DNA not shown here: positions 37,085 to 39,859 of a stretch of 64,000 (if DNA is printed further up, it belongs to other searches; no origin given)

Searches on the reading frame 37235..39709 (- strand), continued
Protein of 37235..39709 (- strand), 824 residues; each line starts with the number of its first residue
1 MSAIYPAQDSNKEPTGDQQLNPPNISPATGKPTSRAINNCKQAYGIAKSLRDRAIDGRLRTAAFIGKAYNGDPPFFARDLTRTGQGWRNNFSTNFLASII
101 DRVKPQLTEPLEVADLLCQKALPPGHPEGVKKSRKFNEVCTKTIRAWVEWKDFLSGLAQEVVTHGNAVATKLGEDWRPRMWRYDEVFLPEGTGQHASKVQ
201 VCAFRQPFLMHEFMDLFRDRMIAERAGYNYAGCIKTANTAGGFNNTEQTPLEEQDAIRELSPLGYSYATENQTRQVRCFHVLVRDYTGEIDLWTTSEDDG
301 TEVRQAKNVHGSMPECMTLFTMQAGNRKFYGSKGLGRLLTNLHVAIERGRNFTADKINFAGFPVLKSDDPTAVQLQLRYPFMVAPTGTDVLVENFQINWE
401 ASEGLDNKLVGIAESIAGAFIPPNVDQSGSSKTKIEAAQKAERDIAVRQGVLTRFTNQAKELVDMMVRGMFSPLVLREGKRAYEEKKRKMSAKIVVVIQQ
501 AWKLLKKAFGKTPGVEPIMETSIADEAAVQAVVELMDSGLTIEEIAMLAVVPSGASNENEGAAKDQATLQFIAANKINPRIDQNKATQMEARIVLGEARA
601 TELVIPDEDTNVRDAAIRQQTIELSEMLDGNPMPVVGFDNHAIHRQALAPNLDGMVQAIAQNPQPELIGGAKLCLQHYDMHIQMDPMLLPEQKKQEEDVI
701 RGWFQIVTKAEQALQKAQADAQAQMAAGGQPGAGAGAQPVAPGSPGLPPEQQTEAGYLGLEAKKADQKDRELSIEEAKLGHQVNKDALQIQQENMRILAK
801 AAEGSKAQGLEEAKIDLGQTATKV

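Call 79: fold_search(model_id=the predicted structure, library=pdb)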
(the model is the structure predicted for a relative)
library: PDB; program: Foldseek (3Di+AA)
matches with E <= 10: 432; with E <= 0.001: 86
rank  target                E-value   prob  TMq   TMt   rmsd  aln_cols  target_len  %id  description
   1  7z44                  7.3e-12  1.00  0.40  0.51  16.2       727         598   12  Portal of bacteriophage SU10 (released 2022-08-10)
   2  9vyf_R                2.5e-11  1.00  0.37  0.53  20.2       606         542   11  Cyanopodophage Pan3 portal complex (released 2025-11-26)
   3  9k09_D                4.7e-11  1.00  0.42  0.60   8.0       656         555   12  Cyanophage A4 portal-tail complex (released 2025-04-09)
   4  9vyf_J                5.5e-11  1.00  0.36  0.51  20.5       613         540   12  Cyanopodophage Pan3 portal complex (released 2025-11-26)
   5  9vyf_M                6.9e-11  1.00  0.34  0.49  20.4       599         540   12  Cyanopodophage Pan3 portal complex (released 2025-11-26)
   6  9vyf_K                1.1e-10  1.00  0.35  0.49  20.4       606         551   10  Cyanopodophage Pan3 portal complex (released 2025-11-26)
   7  9yf8_PA               2.7e-10  1.00  0.41  0.49  14.9       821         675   11  N4 Full Virion Portal (released 2025-12-24)
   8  9efk_A                2.9e-10  1.00  0.36  0.52   9.8       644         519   12  Cryo-EM structure of the portal-tail complex of LME-1 phage (released 2025-04-16)
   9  8zkm_K                3.6e-10  1.00  0.40  0.55   9.9       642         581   12  portal-tail of Vibrio cholerae typing phage release VP1 (released 2024-08-14)
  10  7ey6_A                3.9e-10  1.00  0.32  0.54   9.6       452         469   12  The portal protein (GP8) of bacteriophage T7 (released 2021-09-22)
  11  9nwm_A                4.5e-10  1.00  0.40  0.50  12.9       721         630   11  Pseudomonas phage Pa223 Portal (C12 symmetry) (released 2025-08-06)
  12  9vyf_N                5.7e-10  1.00  0.33  0.47  20.7       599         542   11  Cyanopodophage Pan3 portal complex (released 2025-11-26)
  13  9jz0_A                6.6e-10  1.00  0.31  0.54   9.9       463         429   11  portal-tail complex of DNA-ejected T7 (released 2024-12-11)
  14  9zdw_PA               7.3e-10  1.00  0.33  0.40  17.7       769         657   11  Pseudomonas phage DEV delta-gp53 mutant neck and tail (portal, head-to-tail and tail tube proteins) (released 2026-01-21)
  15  9jz0_B                7.7e-10  1.00  0.31  0.56   9.8       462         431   11  portal-tail complex of DNA-ejected T7 (released 2024-12-11)
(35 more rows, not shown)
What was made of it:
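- The portal fold resembles those of N4 and SU10 (call 79).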
